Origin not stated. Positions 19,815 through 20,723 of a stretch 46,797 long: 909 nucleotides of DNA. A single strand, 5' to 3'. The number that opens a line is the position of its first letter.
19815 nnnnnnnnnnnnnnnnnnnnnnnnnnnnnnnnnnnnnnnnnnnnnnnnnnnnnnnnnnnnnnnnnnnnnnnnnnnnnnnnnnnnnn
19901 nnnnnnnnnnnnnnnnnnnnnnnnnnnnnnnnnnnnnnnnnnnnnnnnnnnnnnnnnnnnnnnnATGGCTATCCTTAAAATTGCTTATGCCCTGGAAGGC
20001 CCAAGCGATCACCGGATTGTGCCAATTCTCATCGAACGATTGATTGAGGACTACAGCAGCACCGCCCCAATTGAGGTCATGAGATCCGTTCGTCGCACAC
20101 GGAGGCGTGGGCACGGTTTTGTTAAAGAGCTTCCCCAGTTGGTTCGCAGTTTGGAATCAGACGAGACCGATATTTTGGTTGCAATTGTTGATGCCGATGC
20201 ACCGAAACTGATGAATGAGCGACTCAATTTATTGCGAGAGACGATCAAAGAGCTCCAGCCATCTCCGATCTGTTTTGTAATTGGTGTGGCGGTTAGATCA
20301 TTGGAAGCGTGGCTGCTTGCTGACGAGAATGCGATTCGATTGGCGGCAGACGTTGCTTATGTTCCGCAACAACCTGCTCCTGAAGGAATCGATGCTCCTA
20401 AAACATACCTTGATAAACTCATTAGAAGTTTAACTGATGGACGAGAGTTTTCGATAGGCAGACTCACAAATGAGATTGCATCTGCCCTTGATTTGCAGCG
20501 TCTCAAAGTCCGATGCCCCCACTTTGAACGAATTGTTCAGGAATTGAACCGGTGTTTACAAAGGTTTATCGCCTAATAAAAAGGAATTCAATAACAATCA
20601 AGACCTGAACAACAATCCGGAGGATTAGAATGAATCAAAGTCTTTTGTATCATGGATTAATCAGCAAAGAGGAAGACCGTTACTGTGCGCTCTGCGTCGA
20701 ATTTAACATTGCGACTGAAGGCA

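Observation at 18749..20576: Overlapping ABC-ATPase + small TOPRIM-like gene pair: candidate OLD/PARIS/AbiL-like defence module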

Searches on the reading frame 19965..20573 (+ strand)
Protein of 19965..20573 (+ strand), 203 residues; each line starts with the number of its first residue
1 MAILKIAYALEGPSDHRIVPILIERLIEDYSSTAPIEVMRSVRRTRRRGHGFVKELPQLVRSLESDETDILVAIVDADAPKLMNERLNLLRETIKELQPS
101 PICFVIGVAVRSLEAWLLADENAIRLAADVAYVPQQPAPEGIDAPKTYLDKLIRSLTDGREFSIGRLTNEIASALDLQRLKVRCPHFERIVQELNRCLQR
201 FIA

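Call 3: search_protein_families(library=pfam, proteins=[window:19965-20573:+], max_evalue=0.1)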
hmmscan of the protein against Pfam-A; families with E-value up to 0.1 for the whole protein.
window:19965-20573:+ (203 aa): 2 families
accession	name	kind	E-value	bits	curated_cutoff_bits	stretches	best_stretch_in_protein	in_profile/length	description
PF14103.11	DUF4276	-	4.8e-15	56.7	30.2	1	11-194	2-191/192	Domain of unknown function (DUF4276)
PF11536.14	DUF3226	-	0.093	12.9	27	0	10-97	6-84/208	Protein of unknown function (DUF3226)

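Call 4: search_protein_families(library=padloc, proteins=[window:19965-20573:+], max_evalue=0.1)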
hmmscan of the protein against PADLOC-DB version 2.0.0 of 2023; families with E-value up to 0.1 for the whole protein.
window:19965-20573:+ (203 aa): 21 families
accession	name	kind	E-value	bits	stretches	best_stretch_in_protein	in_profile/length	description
PDLC04210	HEC-01B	-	4e-18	64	1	1-200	1-211/217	-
PDLC04196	HEC-01B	-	4.4e-15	54.2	1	5-199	3-193/197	-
PDLC04191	HEC-01B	-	4.4e-10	37.9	1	4-156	2-143/192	-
PDLC04200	HEC-01B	-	3.5e-09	34.8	1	5-199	5-207/218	-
PDLC04205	HEC-01B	-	6.1e-09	33.9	1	47-127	53-133/213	-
PDLC04194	HEC-01B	-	1.1e-08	33.1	1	6-159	6-145/204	-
PDLC04206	HEC-01B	-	1.9e-07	29.1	1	56-127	65-134/219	-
PDLC04185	HEC-01B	-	1e-05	23.7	1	4-155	2-142/188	-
PDLC04193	HEC-01B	-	1.6e-05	22.9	1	51-154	35-133/195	-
PDLC04197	HEC-01B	-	3.3e-05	21.7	1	90-154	69-133/192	-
PDLC04143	HEC-01A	-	0.00038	18.1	1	8-200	6-186/190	-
PDLC04623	PDC-M38B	-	0.00086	17.1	1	11-93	9-89/219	-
PDLC04212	HEC-01B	-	0.0012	16.9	1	70-154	73-166/222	-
PDLC04204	HEC-01B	-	0.0012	16.8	1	61-127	72-136/174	-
PDLC04207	HEC-01B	-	0.0013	16.3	1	8-154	4-158/203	-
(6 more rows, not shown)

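Call 5: search_protein_families(library=ncbifam, proteins=[window:19965-20573:+], max_evalue=0.1)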
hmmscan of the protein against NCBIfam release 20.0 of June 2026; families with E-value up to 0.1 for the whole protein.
window:19965-20573:+ (203 aa): 0 families

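Call 16: find_homologous_proteins(query=window:19965-20573:+, max_evalue=0.001)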
Query window:19965-20573:+ (203 aa): 7 proteins with E <= 0.001 among 497 candidates.
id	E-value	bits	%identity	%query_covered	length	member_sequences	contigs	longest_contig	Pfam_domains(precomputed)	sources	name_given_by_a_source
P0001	1.2e-114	399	91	100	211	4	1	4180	PF14103.12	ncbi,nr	ncbi:DUF4276 family protein [Candidatus Poribacteria bacterium]|nr:DUF4276 family protein [Candidatu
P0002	1.2e-35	141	41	98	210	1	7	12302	PF14103.12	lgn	-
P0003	3.0e-35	140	40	99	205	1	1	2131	PF14103.12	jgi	jgi:hypothetical protein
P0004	2.7e-12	65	44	51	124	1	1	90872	-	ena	-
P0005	1.8e-5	43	28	99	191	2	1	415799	PF14103.12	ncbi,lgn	-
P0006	7.8e-5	41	28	99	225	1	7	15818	PF14103.12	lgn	-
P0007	1.1e-4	40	30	59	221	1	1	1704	PF14103.12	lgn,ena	-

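Call 22: find_homologous_proteins(query=A1, max_evalue=0.00001)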
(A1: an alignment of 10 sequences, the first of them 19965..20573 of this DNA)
Query A1 (10 sequences) (203 aa, profile of the alignment): 1074 proteins with E <= 0.00001 among 7083 candidates; the best 120 are listed.
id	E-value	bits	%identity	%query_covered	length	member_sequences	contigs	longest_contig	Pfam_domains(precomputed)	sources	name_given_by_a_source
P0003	9.0e-87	308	40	99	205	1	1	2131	PF14103.12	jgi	jgi:hypothetical protein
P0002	2.5e-86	307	41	98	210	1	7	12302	PF14103.12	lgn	-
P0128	4.5e-86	306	40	99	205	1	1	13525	PF14103.12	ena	-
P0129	6.8e-86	305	40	99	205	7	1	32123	PF14103.12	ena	-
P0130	1.6e-85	304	41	99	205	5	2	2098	PF14103.12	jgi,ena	-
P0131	6.8e-85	302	41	99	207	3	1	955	PF14103.12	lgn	-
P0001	8.8e-82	292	91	100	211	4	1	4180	PF14103.12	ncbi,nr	ncbi:DUF4276 family protein [Candidatus Poribacteria bacterium]|nr:DUF4276 family protein [Candidatu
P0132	1.7e-81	291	43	98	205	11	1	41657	PF14103.12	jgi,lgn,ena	-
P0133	3.5e-80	287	42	99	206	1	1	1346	PF14103.12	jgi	jgi:hypothetical protein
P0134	4.0e-80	286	42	99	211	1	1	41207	PF14103.12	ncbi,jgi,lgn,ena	-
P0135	2.8e-79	284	39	99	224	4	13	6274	PF14103.12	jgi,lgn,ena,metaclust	metaclust:\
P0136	3.0e-79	284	40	99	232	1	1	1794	PF14103.12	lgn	-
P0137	3.1e-79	283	42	99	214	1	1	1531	PF14103.12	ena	-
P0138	3.5e-79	283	39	98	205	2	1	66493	PF14103.12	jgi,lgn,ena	-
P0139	3.0e-78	280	42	99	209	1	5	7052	PF14103.12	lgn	-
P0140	3.2e-78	280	40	99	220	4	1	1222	PF14103.12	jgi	jgi:hypothetical protein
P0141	5.0e-78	280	41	99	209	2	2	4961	PF14103.12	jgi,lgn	jgi:hypothetical protein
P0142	7.7e-78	279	44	99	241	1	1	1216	PF14103.12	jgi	jgi:hypothetical protein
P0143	3.7e-77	277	43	99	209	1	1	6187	PF14103.12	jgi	jgi:hypothetical protein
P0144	4.7e-77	276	40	99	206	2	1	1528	PF14103.12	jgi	jgi:hypothetical protein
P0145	4.8e-77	276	41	99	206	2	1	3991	PF14103.12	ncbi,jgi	-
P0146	2.3e-76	274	42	98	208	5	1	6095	PF14103.12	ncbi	-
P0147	5.3e-76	273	42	99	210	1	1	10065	PF14103.12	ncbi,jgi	-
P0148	2.9e-75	271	41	99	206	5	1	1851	PF14103.12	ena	-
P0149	5.6e-75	270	40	99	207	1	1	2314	PF14103.12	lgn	-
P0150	1.4e-74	268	39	99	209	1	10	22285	PF14103.12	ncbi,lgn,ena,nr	ncbi:MAG: DUF4276 family protein [Acidobacteria bacterium]|nr:DUF4276 family protein [Acidobacteriot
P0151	2.3e-72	261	38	99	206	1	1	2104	PF14103.12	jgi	jgi:hypothetical protein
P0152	2.4e-72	261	41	99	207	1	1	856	PF14103.12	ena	-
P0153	3.7e-70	254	40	96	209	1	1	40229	PF14103.12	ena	-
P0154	7.0e-69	250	40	96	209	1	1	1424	PF14103.12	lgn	-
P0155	1.6e-68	249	43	78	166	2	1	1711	PF14103.12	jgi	jgi:hypothetical protein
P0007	4.6e-63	231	30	59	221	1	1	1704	PF14103.12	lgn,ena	-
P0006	8.9e-63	230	28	99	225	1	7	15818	PF14103.12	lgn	-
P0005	3.4e-55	205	28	99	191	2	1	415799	PF14103.12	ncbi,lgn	-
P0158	1.9e-50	190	41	65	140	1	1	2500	PF14103.12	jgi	jgi:hypothetical protein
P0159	2.0e-50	189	46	100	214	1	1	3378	PF14103.12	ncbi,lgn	ncbi:MAG: DUF4276 family protein [Anaerolineae bacterium]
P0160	2.4e-49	186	24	59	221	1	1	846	PF14103.12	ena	-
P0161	8.7e-49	184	24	59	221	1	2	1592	PF14103.12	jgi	jgi:hypothetical protein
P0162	1.8e-48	183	25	91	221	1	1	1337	PF14103.12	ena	-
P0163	4.0e-48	182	22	91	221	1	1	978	PF14103.12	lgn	-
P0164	6.2e-48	181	27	76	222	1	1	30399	PF14103.12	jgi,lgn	jgi:hypothetical protein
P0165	7.4e-48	181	22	97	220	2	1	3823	PF14103.12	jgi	-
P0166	1.4e-47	180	25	91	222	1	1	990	PF14103.12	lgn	-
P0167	3.7e-47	179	23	97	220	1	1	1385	PF14103.12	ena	-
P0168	4.5e-47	178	22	87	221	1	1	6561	PF14103.12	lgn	-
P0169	7.8e-47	178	42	98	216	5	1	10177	PF14103.12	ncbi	-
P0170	1.3e-46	177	23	91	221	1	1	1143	PF14103.12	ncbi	-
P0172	1.8e-46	176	25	98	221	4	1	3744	PF14103.12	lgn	-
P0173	2.1e-46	176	22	59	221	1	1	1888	PF14103.12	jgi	-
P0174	2.5e-46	176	27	73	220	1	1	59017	PF14103.12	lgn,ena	-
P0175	4.8e-46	175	23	91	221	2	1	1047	PF14103.12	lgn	-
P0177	6.0e-46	175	23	91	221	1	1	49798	PF14103.12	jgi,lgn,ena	-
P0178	1.2e-45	174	22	91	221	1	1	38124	PF14103.12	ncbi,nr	ncbi:MAG: DUF4276 family protein [Desulfobacteraceae bacterium]|nr:DUF4276 family protein [Desulfoba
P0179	1.5e-45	173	24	96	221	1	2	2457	PF14103.12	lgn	-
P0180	1.9e-45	173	23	91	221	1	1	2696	PF14103.12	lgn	-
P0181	2.2e-45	173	23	99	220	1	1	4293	PF14103.12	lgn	-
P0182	2.3e-45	173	23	97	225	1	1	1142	PF14103.12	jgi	jgi:hypothetical protein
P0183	2.5e-45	173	22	98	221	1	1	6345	PF14103.12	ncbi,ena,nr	ncbi:MAG: hypothetical protein FD167_568 [bacterium]|nr:MAG: hypothetical protein FD167_568 [bacteri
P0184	3.6e-45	172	23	87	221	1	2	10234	PF14103.12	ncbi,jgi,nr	ncbi:MAG: DUF4276 family protein [Calditrichaeota bacterium]|nr:MAG: DUF4276 family protein [Calditr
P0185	4.3e-45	172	23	97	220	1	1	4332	PF14103.12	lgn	-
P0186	5.1e-45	172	25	87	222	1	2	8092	PF14103.12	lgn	-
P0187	6.7e-45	171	27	91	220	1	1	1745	PF14103.12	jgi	-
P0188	8.1e-45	171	23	91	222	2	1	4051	PF14103.12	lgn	-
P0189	8.7e-45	171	28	86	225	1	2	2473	PF14103.12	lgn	-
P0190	1.0e-44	171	22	73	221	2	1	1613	PF14103.12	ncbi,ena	-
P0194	2.4e-44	170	22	96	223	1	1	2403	PF14103.12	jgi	jgi:hypothetical protein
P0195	3.4e-44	169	26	87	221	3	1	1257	PF14103.12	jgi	jgi:hypothetical protein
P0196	4.8e-44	169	24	87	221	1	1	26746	PF14103.12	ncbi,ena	-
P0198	9.3e-44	168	26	87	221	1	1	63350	PF14103.12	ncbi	-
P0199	1.3e-43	167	26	60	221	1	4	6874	PF14103.12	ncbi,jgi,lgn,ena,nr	ncbi:MAG: hypothetical protein DRI57_28720 [Deltaproteobacteria bacterium]|nr:MAG: hypothetical prot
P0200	1.3e-43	167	29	71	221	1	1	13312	PF14103.12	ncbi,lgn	-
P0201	1.5e-43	167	25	78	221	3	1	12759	PF14103.12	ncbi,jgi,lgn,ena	-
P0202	1.8e-43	167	40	100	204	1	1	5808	PF14103.12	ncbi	-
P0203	2.7e-43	166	23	59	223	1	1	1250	PF14103.12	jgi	jgi:hypothetical protein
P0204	2.8e-43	166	24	93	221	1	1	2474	PF14103.12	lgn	-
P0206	4.7e-43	165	26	91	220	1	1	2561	PF14103.12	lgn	-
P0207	5.0e-43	165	23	59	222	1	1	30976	PF14103.12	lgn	-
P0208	5.2e-43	165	25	60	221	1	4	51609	PF14103.12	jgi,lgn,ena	-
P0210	6.8e-43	165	26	98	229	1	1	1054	PF14103.12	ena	-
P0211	8.5e-43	164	24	87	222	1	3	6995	PF14103.12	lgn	-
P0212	9.7e-43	164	24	87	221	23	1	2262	PF14103.12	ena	-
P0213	1.0e-42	164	23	91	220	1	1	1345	PF14103.12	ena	-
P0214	1.1e-42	164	23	91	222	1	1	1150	PF14103.12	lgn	-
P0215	1.4e-42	164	25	91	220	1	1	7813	PF14103.12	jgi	jgi:hypothetical protein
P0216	1.4e-42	164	24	87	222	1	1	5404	PF14103.12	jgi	jgi:hypothetical protein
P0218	1.5e-42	164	25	72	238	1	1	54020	PF14103.12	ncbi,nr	ncbi:DUF4276 family protein [Desulfococcaceae bacterium HSG8]|nr:DUF4276 family protein [Desulfococc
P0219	2.1e-42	163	23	92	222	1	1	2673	PF14103.12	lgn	-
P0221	2.9e-42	163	25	92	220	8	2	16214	PF14103.12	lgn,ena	-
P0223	8.3e-42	161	28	88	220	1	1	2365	PF14103.12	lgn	-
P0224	8.4e-42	161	27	97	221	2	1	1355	PF14103.12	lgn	-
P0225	9.2e-42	161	30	75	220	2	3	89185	PF14103.12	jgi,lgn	jgi:hypothetical protein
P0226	9.6e-42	161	27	73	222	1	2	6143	PF14103.12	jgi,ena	-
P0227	1.0e-41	161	27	73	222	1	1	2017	PF14103.12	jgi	jgi:hypothetical protein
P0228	1.1e-41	161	26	98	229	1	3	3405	PF14103.12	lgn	-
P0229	1.1e-41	161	24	91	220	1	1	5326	PF14103.12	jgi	-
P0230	1.3e-41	161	27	57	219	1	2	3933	PF14103.12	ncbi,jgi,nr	ncbi:MAG: DUF4276 family protein [Chloroflexi bacterium]|nr:MAG: DUF4276 family protein [Chloroflexo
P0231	1.5e-41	160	26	98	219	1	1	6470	PF14103.12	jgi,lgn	-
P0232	1.8e-41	160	27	76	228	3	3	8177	PF14103.12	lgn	-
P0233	1.9e-41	160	23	98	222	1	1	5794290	PF14103.12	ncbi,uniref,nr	ncbi:DUF4276 family protein [Spirosoma sp. KUDC1026]|uniref:DUF4276 family protein n=1 Tax=Spirosoma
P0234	2.4e-41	160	30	75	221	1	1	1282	PF14103.12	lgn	-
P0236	2.7e-41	160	24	94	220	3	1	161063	PF14103.12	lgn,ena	-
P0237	3.3e-41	159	26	59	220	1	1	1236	PF14103.12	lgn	-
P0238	3.9e-41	159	-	-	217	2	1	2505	PF14103.12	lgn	-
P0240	5.4e-41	159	24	99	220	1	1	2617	PF14103.12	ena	-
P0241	6.0e-41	158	27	73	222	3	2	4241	PF14103.12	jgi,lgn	jgi:hypothetical protein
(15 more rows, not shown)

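Call 25: search_solved_structures(query=A2, max_evalue=10, show_alignments=2)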
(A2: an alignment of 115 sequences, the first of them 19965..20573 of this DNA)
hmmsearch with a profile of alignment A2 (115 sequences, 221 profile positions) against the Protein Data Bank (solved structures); distinct sequences matched with E-value up to 10: 6.
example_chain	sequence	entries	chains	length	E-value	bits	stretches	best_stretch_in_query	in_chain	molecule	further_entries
9dbf_A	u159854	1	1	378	0.0016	21.2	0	179-215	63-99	Tet4 Variant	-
9dbd_A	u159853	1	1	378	0.0016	21.2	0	179-215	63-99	Tet4 Variant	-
4j29_A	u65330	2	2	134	0.014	18.2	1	55-94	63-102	Engineered Protein OR258 | DE NOVO DESIGNED PROTEIN OR258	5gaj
2l82_A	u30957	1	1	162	0.018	17.8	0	58-89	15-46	DESIGNED PROTEIN OR32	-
2mr6_A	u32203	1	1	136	0.22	14.3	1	57-107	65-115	De novo designed Protein OR462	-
2lez_A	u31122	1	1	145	1.8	11.3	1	152-192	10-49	Secreted effector protein pipB2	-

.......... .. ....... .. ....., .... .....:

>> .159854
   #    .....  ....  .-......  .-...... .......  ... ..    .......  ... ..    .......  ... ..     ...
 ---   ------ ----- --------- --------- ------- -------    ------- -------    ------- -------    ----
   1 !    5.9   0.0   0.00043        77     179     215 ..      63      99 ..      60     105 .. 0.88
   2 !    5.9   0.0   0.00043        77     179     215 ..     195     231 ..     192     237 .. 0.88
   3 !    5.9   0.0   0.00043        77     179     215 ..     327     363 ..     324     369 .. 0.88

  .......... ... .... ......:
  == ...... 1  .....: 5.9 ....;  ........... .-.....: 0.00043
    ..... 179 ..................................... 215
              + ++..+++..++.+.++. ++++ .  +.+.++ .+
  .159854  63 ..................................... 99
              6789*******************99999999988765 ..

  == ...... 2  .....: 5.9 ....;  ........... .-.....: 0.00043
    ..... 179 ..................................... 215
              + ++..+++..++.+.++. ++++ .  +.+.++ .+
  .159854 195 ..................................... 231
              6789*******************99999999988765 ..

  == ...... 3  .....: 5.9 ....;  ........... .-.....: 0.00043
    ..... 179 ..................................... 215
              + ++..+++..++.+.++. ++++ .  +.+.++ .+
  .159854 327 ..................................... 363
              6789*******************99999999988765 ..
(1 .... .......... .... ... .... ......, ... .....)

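Call 33: find_related_loci(query=A1, collection=genome_contigs, flank=8000)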
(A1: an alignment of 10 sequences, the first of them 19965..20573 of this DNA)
Query A1 (203 aa) in genome_contigs; peptide patterns used: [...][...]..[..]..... (x = any residue, [..] = any of these).
183 stretches matched a pattern; 48 encode a relative of the query (tblastn E <= 1e-3); 48 distinct loci.
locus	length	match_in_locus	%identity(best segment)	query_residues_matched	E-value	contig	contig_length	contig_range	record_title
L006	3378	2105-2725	46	1-202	9e-50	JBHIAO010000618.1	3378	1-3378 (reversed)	MAG: Anaerolineae bacterium isolate K_2_bin.73 NODE_20450_length_3378_cov_9.340355, whole genome shotgun sequence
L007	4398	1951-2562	42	4-202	3e-46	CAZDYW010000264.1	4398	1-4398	MAG TPA_asm: uncultured Anaerolineales bacterium isolate binchicken_co15_170 genome assembly, contig: NODE_20671_length_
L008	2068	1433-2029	42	4-201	1e-42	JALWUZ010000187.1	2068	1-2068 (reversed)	MAG: Anaerolineae bacterium isolate T2_maxbin2_scaf2bin.042 T2_NODE_174748_length_2068_cov_2.186502, whole genome shotgu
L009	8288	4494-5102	42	1-201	4e-37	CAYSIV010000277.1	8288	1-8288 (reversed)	MAG TPA_asm: uncultured Anaerolineales bacterium isolate SRP119689_co1_311 genome assembly, contig: NODE_13744_length_82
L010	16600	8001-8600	42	1-199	2e-38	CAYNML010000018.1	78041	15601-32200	MAG TPA_asm: uncultured Anaerolineae bacterium isolate binchicken_co107_373 genome assembly, contig: NODE_793_length_780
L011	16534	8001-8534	28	3-202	1e-13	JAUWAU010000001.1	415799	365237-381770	MAG: Armatimonadota bacterium isolate CSMAG_1302 CSMAG_1302_k141_904192_length_415799_cov_29.9703, whole genome shotgun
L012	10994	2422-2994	26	15-194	1e-11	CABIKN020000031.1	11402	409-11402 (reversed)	Candidatus Roizmanbacteria bacterium isolate CandRoiz1 genome assembly, contig: CANDROIZ_Contig_37, whole genome shotgun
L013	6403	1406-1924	28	3-188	2e-11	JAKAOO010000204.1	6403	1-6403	MAG: Proteobacteria bacterium isolate YF1.bin20 NODE_16636_length_6403_cov_1.649618, whole genome shotgun sequence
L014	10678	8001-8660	27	1-198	2e-11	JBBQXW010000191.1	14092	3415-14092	MAG: Chloroflexia bacterium isolate Co_metawrap_2135 Cmw_2135_k141_4263280_length_14092_cov_16.9954, whole genome shotgu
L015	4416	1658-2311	27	1-198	5e-10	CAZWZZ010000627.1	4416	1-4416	MAG TPA_asm: uncultured Caldilineaceae bacterium isolate binchicken_co15_113 genome assembly, contig: NODE_20539_length_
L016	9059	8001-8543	23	6-195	1e-9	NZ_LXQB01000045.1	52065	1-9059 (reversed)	Methylacidiphilum sp. Yel contig_5, whole genome shotgun sequence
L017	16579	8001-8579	26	1-191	1e-9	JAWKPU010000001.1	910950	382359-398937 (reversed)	MAG: Deinococcales bacterium isolate ABC2.109 ABC2.109.fa-1, whole genome shotgun sequence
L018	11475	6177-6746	26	43-201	3e-9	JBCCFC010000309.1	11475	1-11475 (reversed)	MAG: Chloroflexota bacterium isolate P01_B01_bin.121 k141_4049638_length_11475_cov_9.0000, whole genome shotgun sequence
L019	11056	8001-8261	32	108-196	8e-8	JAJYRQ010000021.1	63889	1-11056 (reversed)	MAG: Deltaproteobacteria bacterium isolate DX1.bin15 NODE_577_length_63889_cov_2.925426, whole genome shotgun sequence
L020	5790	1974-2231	38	96-170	2e-7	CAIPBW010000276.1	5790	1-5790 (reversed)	MAG: uncultured beta proteobacterium isolate LJ-7-9m_bin-0415 genome assembly, contig: bin-0415:276/568, whole genome sh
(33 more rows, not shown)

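Call 34: predict_structure(alignment_id=A2)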
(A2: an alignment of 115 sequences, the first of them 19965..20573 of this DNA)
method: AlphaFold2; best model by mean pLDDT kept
length: 203 residues; sequences in the alignment: 115
mean_pLDDT: 93.2   pTM: 0.90
mean pLDDT of the five models: 93.2, 92.4, 92.2, 92.1, 91.5
residues with pLDDT >= 90: 161; 70-90: 42; 50-70: 0; < 50: 0
segments of 3 or more residues with pLDDT < 50: none
pLDDT, mean of each block of 10 residues (from residue 1): 95 91 97 90 81 92 96 92 93 95 96 94 96 93 93 91 89 98 95 97 94
secondary structure, 60 per line:
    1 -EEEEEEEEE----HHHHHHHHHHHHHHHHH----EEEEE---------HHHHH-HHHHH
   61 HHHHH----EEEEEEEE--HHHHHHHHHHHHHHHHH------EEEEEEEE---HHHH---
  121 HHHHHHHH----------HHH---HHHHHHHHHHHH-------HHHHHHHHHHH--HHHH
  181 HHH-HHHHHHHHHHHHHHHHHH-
elements in order: E2-10 H15-31 E36-40 H50-54 H56-65 E70-77 H80-96 E103-110 H114-117 H121-128 H145-156 H164-174 H177-183 H185-202

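Call 40: fold_search(model_id=the predicted structure, library=pdb)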
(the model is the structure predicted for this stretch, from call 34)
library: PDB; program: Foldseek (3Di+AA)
matches with E <= 10: 1322; with E <= 0.001: 0
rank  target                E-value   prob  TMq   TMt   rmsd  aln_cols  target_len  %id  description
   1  3ipr_A                1.9e-03  0.90  0.24  0.31  12.1       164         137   15  Crystal structure of the Enterococcus faecalis gluconate specific EIIA phosphotransferase system component (released 2009-09-15)
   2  4pg4_B                5.3e-03  0.95  0.27  0.16   7.8       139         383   15  Crystal structure of S. aureus Homoserine Dehydrogenase at pH6.0 (released 2015-05-06)
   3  9lmz_A                1.2e-02  0.95  0.33  0.44  13.9       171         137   10  hAGO2-MID in complex with a chemical modified uridine monophosphate (released 2026-01-28)
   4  4pg8_A                1.3e-02  0.69  0.26  0.15  10.9       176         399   15  Crystal structure of S. aureus Homoserine Dehydrogenase at pH8.5 (released 2015-05-06)
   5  3vzc_B                1.8e-02  0.80  0.27  0.18   6.4       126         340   17  Crystal structure of Sphingosine Kinase 1 with inhibitor (released 2013-05-08)
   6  1xn1_E                2.0e-02  0.85  0.32  0.40  10.1       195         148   11  Crystal Structure Of Lumazine Synthase From Brucella Abortus (Orthorhombic Form At 3.05 Angstroms) (released 2005-09-27)
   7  3vzc_A                2.0e-02  0.75  0.27  0.18   9.8       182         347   14  Crystal structure of Sphingosine Kinase 1 with inhibitor (released 2013-05-08)
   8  4pe6_B                2.1e-02  0.72  0.29  0.20   9.7       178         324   11  Crystal structure of ABC transporter solute binding protein from Thermobispora bispora DSM 43833 (released 2014-05-07)
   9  3vzd_A                2.1e-02  0.66  0.26  0.17   9.6       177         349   17  Crystal structure of Sphingosine Kinase 1 with inhibitor and ADP (released 2013-05-01)
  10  3luc_B                2.2e-02  0.97  0.32  0.45   5.1       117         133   12  Crystal structure of MID domain from hAGO2 (released 2010-05-26)
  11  4pg6_A                2.2e-02  0.87  0.26  0.15   7.9       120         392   16  Crystal structure of S. aureus Homoserine Dehydrogenase at pH7.0 (released 2015-05-13)
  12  4pg7_A                2.2e-02  0.69  0.25  0.15   8.6       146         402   17  Crystal structure of S. aureus Homoserine Dehydrogenase at pH7.5 (released 2015-05-06)
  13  3lud_B                2.5e-02  0.94  0.31  0.43   5.2       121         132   12  Crystal structure of MID domain from hAGO2 in complex with AMP (released 2010-05-26)
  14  4pe6_A                2.5e-02  0.69  0.29  0.21   9.7       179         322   10  Crystal structure of ABC transporter solute binding protein from Thermobispora bispora DSM 43833 (released 2014-05-07)
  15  7c6b_A                3.4e-02  0.90  0.30  0.41   5.7       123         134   13  Crystal structure of Ago2 MID domain in complex with 6-(3-(2-carboxyethyl)phenyl)purine riboside monophosphate (released 2020-11-25)
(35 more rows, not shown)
